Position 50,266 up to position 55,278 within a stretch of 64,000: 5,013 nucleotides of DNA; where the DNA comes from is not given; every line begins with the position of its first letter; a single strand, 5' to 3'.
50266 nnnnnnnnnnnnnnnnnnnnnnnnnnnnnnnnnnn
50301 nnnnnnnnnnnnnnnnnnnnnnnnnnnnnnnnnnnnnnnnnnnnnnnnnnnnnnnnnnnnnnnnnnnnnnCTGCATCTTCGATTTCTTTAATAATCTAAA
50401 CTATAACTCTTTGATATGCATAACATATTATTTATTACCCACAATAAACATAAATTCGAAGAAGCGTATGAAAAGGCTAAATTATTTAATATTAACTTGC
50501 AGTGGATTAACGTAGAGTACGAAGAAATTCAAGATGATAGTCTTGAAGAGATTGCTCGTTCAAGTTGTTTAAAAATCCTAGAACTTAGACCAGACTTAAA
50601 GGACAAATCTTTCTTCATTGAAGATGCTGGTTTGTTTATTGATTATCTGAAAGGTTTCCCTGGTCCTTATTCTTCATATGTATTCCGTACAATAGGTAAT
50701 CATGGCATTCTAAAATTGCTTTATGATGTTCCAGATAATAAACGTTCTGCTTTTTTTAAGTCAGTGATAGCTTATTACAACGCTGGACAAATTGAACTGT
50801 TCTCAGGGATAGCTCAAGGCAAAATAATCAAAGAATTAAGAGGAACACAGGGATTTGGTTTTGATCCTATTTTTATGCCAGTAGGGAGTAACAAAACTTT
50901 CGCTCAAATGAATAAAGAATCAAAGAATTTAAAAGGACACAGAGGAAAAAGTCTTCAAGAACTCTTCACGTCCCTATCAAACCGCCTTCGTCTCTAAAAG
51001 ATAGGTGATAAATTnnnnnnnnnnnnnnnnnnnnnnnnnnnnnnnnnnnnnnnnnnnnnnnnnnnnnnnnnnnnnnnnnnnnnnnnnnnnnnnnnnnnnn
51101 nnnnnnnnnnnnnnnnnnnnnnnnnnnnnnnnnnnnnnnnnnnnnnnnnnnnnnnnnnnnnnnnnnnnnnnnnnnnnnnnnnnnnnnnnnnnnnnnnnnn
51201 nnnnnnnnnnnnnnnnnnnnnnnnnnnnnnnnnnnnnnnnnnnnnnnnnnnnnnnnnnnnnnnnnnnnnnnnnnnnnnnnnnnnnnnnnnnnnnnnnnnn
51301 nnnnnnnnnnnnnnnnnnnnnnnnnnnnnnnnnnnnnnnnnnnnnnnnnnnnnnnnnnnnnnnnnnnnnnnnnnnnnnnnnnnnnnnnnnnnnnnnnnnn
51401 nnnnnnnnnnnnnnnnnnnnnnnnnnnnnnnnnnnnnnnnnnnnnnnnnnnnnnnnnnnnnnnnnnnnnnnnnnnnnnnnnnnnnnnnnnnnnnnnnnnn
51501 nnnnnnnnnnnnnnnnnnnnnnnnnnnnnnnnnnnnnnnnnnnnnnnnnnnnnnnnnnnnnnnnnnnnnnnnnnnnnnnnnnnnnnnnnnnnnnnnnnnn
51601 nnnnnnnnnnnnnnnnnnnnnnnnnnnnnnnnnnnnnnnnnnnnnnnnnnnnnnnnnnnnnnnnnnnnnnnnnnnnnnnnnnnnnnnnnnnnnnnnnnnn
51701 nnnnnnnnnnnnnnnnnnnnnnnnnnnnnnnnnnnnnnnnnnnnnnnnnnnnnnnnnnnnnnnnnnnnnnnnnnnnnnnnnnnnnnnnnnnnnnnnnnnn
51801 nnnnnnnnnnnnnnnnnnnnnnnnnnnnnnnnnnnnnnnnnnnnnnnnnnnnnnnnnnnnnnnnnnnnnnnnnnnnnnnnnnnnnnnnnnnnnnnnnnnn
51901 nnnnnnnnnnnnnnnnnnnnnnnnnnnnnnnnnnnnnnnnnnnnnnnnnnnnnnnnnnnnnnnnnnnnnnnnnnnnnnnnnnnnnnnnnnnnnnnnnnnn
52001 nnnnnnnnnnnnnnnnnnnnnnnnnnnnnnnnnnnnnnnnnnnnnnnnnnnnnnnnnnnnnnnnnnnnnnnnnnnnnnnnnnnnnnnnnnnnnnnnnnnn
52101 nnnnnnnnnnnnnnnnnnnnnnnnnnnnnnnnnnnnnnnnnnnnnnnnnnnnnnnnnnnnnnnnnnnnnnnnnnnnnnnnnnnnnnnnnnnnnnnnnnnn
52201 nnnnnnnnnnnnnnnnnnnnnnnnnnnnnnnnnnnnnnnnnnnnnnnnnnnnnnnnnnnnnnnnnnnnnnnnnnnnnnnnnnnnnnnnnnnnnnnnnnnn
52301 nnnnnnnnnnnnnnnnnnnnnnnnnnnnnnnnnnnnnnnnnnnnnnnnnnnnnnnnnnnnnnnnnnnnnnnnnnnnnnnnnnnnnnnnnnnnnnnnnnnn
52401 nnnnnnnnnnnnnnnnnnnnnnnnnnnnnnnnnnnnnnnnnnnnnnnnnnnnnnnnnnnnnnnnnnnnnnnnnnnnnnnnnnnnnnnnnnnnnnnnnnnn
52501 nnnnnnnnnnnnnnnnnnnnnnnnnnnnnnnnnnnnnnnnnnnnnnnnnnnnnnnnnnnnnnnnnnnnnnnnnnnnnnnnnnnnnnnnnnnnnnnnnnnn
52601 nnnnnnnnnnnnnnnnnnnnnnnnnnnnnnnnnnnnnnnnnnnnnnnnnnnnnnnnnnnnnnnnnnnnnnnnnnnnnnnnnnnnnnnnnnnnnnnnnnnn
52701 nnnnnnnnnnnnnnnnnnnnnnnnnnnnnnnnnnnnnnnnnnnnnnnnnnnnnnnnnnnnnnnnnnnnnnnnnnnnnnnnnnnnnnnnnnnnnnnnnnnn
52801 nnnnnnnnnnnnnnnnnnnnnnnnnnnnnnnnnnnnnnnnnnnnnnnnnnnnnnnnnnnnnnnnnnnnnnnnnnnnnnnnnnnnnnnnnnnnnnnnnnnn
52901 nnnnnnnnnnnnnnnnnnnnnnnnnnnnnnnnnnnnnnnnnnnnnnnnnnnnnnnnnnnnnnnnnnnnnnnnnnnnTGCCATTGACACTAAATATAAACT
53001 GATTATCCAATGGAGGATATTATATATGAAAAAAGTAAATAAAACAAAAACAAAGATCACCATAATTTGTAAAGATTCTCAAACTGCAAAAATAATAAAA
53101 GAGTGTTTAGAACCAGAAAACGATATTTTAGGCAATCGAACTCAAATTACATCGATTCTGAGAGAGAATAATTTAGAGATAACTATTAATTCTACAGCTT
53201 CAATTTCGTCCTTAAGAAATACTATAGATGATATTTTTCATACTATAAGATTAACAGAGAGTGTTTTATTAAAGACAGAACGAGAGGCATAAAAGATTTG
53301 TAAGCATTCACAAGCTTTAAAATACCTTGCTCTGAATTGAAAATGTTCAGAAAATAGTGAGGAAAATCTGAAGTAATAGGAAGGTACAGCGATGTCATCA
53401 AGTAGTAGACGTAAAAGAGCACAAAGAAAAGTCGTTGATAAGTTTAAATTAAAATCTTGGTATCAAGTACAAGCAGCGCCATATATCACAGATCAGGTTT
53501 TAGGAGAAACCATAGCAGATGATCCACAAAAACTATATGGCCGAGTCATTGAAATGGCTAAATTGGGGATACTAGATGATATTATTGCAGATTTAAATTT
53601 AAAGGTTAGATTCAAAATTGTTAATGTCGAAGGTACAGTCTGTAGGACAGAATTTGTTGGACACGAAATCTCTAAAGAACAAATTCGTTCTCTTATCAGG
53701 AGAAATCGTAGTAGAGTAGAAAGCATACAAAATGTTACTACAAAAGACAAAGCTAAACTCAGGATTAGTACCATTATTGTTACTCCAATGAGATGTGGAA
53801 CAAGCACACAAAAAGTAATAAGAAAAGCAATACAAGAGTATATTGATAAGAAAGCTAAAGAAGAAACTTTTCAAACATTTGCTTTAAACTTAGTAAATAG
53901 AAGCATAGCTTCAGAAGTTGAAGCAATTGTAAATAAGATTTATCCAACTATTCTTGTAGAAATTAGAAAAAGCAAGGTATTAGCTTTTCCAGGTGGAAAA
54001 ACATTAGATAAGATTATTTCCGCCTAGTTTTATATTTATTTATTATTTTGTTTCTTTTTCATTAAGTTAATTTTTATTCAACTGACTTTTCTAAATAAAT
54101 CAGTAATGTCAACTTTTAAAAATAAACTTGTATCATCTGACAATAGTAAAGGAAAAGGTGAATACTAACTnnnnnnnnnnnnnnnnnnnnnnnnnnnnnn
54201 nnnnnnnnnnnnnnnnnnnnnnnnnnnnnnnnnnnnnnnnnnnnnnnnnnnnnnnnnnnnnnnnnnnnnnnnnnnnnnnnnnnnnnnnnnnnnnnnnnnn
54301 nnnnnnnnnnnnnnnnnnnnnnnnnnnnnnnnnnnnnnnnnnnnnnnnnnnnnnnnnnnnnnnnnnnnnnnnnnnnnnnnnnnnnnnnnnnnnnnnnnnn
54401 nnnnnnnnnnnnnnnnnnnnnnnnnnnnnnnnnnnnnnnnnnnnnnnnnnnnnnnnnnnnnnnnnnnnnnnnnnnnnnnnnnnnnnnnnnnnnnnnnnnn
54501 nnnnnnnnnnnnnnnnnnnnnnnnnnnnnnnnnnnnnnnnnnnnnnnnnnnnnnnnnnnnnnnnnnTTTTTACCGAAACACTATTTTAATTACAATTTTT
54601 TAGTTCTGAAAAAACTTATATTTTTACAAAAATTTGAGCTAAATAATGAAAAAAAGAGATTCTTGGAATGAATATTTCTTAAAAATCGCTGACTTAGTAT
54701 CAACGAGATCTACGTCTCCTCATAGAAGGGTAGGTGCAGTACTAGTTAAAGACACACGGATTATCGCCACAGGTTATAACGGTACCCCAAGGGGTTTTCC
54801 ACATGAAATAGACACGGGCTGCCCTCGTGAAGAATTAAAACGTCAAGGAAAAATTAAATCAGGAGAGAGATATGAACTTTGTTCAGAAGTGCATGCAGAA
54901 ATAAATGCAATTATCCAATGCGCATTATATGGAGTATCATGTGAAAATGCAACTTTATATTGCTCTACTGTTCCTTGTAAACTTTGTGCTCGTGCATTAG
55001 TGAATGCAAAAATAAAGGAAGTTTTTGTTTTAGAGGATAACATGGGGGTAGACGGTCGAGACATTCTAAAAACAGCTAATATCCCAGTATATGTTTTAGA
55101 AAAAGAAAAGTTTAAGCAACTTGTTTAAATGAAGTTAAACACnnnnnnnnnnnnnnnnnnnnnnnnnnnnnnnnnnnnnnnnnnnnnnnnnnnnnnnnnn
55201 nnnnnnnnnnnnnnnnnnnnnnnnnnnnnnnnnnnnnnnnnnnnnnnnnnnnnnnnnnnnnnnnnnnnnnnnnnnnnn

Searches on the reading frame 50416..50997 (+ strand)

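Call 77: search_protein_families(library=pfam, proteins=[window:50416-50997:+], max_evalue=0.0001)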
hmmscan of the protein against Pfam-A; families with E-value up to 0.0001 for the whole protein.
window:50416-50997:+ (193 aa): 1 family
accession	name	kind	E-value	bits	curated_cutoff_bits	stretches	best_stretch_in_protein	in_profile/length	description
PF01725.21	Ham1p_like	-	3.3e-44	151.5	22.5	1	4-184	1-184/186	Ham1 family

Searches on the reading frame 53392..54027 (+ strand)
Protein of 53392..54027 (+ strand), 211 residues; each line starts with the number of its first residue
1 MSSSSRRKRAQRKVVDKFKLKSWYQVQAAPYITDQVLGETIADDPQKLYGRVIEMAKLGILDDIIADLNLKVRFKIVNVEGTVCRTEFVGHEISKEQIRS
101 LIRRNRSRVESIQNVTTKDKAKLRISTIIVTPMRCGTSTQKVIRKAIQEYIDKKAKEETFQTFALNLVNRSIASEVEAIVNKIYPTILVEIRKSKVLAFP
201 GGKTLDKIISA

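Call 77: search_protein_families(library=pfam, proteins=[window:53392-54027:+], max_evalue=0.0001)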
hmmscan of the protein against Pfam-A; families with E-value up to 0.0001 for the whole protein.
window:53392-54027:+ (211 aa): 1 family
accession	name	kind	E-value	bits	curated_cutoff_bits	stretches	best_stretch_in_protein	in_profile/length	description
PF01015.23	Ribosomal_S3Ae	-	9.7e-54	182.2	29.3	1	10-199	2-190/191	Ribosomal S3Ae family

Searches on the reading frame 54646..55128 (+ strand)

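Call 78: search_protein_families(library=pfam, proteins=[window:54646-55128:+], max_evalue=0.0001)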
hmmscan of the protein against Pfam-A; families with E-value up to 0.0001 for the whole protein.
window:54646-55128:+ (160 aa): 2 families
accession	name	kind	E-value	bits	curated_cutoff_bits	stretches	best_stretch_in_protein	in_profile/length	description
PF00383.29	dCMP_cyt_deam_1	-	2.2e-24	85.7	25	1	6-129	2-101/102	Cytidine and deoxycytidylate deaminase zinc-binding region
PF14437.12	MafB19-deam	-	2.5e-18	66.8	27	1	6-131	2-102/142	MafB19-like deaminase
